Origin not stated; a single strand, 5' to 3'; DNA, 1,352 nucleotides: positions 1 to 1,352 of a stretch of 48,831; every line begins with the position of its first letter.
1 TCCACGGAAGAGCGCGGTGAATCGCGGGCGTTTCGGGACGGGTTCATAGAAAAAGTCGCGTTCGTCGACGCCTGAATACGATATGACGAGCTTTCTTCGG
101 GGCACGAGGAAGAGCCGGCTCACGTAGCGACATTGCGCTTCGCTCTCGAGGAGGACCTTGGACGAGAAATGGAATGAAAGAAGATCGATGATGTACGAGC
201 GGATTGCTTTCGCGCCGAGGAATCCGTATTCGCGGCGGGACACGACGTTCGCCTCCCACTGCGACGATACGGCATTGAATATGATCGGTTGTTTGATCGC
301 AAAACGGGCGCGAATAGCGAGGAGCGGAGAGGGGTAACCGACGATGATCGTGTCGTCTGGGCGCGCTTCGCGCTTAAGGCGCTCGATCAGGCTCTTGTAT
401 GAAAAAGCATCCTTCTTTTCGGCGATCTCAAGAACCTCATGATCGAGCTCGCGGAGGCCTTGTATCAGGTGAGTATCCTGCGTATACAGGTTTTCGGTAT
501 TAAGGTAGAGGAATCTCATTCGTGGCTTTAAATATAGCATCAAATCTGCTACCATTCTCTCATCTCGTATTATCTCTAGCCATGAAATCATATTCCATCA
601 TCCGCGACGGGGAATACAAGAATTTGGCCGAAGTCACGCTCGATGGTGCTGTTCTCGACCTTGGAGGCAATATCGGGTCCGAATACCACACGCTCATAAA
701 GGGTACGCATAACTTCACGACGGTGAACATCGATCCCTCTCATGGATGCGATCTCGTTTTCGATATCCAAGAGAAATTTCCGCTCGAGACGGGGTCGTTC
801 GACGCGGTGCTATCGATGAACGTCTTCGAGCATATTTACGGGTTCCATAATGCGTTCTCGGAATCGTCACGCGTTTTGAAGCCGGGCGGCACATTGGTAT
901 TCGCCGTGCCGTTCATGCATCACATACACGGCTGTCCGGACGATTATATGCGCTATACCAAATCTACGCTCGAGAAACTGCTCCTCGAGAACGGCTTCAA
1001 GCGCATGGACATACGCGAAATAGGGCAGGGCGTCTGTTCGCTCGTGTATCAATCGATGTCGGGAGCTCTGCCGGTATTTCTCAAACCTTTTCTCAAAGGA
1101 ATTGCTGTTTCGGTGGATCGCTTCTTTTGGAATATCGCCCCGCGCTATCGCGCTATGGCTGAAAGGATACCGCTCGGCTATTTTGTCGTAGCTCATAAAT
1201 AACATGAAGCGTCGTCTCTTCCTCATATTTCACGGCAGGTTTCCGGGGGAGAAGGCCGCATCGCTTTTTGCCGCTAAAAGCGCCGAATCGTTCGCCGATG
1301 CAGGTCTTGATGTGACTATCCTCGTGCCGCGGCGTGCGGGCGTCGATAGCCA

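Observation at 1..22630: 22.6 kb ABC-transporter-dependent surface-glycan locus with unusually dense methylation capacity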

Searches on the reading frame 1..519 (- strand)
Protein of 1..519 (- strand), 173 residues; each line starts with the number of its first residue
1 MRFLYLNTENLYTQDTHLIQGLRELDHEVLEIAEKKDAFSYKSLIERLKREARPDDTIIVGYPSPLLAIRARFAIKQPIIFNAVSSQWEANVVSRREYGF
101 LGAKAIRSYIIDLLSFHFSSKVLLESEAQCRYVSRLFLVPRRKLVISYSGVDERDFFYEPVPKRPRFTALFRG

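Call 14: search_protein_families(library=pfam, proteins=[window:1-519:-], max_evalue=10)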
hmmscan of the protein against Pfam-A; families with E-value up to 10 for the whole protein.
window:1-519:- (173 aa): 2 families
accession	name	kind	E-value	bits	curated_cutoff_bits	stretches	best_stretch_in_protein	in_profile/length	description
PF13439.12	Glyco_transf_4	-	0.0036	17.8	28.5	1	40-153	60-168/170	Glycosyltransferase Family 4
PF13579.12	Glyco_trans_4_4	-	0.016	16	29.7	1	46-146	65-155/158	Glycosyl transferase 4-like domain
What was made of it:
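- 1..519 (-): N-terminal 173 codons of a divergently transcribed GT4-type glycosyltransferase. The gene runs off the left end of the window. Weak Glyco_transf_4 hit (call 14).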

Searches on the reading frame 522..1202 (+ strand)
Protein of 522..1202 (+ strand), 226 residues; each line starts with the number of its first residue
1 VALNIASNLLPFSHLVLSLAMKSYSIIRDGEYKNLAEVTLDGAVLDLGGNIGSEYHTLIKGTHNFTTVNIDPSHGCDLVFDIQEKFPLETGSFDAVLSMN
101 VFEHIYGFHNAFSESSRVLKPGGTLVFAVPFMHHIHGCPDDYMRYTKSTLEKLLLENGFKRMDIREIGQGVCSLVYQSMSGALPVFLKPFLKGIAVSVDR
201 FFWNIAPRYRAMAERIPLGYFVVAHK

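Call 3: search_protein_families(library=pfam, proteins=[window:522-1202:+], max_evalue=0.01)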
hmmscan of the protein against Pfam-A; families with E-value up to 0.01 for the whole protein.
window:522-1202:+ (226 aa): 7 families
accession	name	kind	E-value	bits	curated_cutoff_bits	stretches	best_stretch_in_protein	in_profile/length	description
PF08241.18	Methyltransf_11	-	3.6e-11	44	21.2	1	79-127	48-95/95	Methyltransferase domain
PF13489.12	Methyltransf_23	-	4.2e-10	40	27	1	41-132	23-121/164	Methyltransferase domain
PF13649.12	Methyltransf_25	-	1.1e-06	29.6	27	1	81-123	54-97/97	Methyltransferase domain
PF08242.18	Methyltransf_12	-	2.2e-06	28.7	30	1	84-125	52-98/98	Methyltransferase domain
PF13847.12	Methyltransf_31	-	0.00035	20.7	27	1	81-128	62-110/145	Methyltransferase domain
PF20922.3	Anamorsin_N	-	0.0029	17.8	27.1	1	88-132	47-92/163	Anamorsin, N-terminal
PF01209.24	Ubie_methyltran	-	0.0069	16.2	20.1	0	79-127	103-151/233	ubiE/COQ5 methyltransferase family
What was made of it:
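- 582..1202 (+): SAM methyltransferase (the ORF is open from GTG 522; ATG 582 is the likely start). Methyltransf_11, 44 bits, and Methyltransf_23 (call 3).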
